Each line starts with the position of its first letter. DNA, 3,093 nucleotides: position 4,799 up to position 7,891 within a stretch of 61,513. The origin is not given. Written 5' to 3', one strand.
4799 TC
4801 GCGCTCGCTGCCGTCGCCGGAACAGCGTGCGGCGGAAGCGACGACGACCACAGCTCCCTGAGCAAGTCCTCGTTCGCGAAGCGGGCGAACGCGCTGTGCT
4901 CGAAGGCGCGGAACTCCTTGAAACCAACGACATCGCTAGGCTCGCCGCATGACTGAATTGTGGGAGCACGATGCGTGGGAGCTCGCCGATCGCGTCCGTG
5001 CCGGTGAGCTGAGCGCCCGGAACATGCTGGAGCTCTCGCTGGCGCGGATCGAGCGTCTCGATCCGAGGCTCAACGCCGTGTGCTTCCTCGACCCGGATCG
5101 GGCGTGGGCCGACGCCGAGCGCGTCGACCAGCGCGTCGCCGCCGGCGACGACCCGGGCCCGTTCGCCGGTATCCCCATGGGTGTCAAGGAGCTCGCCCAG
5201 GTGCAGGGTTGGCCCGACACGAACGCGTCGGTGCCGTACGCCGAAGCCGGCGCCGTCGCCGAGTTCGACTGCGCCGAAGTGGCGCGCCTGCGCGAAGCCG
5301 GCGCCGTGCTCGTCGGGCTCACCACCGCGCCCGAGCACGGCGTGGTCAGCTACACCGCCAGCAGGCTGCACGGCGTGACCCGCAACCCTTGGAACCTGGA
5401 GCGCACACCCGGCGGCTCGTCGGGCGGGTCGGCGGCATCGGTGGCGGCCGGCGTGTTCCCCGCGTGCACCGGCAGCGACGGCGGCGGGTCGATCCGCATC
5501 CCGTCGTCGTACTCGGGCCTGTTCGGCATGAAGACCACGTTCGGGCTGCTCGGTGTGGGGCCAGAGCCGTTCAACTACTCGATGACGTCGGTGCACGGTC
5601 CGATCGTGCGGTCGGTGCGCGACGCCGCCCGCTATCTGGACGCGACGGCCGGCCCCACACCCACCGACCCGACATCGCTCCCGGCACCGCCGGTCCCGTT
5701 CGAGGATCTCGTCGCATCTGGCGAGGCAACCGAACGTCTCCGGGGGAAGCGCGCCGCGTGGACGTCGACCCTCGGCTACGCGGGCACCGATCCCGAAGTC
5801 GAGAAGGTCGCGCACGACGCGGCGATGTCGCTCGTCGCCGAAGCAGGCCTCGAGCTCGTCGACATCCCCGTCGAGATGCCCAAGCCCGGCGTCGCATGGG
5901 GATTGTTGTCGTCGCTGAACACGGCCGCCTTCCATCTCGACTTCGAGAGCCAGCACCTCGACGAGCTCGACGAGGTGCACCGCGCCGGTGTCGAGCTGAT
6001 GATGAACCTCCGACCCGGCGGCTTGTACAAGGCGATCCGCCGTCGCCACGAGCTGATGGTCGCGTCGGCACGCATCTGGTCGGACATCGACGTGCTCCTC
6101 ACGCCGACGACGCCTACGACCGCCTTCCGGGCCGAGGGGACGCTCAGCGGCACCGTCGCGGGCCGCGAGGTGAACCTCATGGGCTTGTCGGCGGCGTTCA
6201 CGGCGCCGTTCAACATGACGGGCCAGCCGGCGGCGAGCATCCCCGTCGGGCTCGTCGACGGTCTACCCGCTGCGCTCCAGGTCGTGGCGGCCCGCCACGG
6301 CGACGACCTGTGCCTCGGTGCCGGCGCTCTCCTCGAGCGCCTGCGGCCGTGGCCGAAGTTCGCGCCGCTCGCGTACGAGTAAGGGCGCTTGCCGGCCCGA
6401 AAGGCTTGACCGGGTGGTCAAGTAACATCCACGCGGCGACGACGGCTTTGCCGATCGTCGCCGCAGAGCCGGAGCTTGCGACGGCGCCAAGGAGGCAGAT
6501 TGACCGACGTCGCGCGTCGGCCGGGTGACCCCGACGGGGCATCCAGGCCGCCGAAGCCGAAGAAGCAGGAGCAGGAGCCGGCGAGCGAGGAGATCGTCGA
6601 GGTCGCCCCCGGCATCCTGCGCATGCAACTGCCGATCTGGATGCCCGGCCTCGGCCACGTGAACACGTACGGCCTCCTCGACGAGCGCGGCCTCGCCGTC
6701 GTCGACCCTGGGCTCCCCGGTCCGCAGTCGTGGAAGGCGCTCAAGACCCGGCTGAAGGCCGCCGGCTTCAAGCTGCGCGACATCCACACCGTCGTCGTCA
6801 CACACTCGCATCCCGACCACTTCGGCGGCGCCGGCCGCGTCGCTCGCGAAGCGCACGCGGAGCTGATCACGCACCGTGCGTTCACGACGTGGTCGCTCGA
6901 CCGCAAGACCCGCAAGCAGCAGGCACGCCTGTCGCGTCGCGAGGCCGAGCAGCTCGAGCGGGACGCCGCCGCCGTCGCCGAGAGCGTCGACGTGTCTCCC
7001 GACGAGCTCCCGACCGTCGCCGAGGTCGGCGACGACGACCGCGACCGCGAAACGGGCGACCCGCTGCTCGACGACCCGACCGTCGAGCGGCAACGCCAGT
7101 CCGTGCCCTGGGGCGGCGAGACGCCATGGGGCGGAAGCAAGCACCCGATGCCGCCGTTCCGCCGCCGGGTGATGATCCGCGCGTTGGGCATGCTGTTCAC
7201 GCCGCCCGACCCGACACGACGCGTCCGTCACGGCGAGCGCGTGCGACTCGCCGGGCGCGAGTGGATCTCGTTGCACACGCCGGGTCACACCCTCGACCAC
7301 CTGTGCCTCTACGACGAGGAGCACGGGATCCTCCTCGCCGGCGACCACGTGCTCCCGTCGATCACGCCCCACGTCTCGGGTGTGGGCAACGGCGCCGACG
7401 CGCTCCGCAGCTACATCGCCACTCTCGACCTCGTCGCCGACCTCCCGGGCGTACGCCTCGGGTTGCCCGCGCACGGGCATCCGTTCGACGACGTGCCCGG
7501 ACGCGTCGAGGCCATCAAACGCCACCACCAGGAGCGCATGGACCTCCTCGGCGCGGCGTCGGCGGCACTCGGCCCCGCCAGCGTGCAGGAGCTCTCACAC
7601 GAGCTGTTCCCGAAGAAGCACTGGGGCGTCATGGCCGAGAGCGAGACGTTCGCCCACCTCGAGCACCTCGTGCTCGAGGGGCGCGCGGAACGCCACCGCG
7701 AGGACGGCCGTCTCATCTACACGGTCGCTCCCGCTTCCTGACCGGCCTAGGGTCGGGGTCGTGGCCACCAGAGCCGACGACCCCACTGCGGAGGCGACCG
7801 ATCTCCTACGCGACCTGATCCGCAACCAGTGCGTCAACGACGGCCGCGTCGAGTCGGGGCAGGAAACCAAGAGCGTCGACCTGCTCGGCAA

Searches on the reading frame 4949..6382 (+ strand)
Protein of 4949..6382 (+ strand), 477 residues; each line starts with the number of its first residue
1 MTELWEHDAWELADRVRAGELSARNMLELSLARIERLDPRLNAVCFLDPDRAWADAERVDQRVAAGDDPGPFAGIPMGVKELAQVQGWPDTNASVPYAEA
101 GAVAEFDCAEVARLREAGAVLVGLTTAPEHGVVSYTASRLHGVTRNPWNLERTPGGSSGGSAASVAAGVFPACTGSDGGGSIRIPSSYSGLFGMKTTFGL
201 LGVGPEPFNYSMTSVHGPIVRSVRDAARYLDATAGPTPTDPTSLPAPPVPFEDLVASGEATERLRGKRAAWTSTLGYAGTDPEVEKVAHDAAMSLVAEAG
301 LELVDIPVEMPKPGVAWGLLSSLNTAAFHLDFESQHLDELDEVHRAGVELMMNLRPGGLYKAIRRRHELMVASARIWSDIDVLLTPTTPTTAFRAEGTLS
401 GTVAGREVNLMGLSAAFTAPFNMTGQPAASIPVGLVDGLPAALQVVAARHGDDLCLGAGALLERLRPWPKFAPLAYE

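Call 12: search_protein_families(library=pfam, proteins=[window:4949-6382:+])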
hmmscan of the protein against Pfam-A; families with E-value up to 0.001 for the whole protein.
window:4949-6382:+ (477 aa): 1 family
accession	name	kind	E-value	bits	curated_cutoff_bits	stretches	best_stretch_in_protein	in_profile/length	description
PF01425.27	Amidase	-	2.1e-88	297.8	27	1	26-456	2-445/445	Amidase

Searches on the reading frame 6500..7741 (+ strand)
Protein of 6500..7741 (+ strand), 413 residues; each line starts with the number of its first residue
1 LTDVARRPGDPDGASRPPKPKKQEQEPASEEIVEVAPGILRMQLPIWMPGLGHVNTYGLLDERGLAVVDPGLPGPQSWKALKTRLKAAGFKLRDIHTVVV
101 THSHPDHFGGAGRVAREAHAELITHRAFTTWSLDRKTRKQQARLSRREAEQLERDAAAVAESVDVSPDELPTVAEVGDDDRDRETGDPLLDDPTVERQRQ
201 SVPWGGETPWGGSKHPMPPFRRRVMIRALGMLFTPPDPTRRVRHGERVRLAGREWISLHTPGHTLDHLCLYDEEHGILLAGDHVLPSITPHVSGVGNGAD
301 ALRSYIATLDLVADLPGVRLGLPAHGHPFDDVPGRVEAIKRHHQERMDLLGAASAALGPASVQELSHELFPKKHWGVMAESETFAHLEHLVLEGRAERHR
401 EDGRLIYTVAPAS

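Call 12: search_protein_families(library=pfam, proteins=[window:6500-7741:+])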
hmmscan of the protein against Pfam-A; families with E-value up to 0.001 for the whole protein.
window:6500-7741:+ (413 aa): 3 families
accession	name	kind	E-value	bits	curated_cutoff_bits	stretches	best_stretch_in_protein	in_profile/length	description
PF00753.33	Lactamase_B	-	5.9e-26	92.1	22.7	1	50-312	2-184/196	Metallo-beta-lactamase superfamily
PF12706.13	Lactamase_B_2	-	4.9e-05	23.5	27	1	84-131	21-73/200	Beta-lactamase superfamily domain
PF19583.5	ODP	-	0.00013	22.4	27.2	0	54-128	3-75/194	ODP family beta lactamase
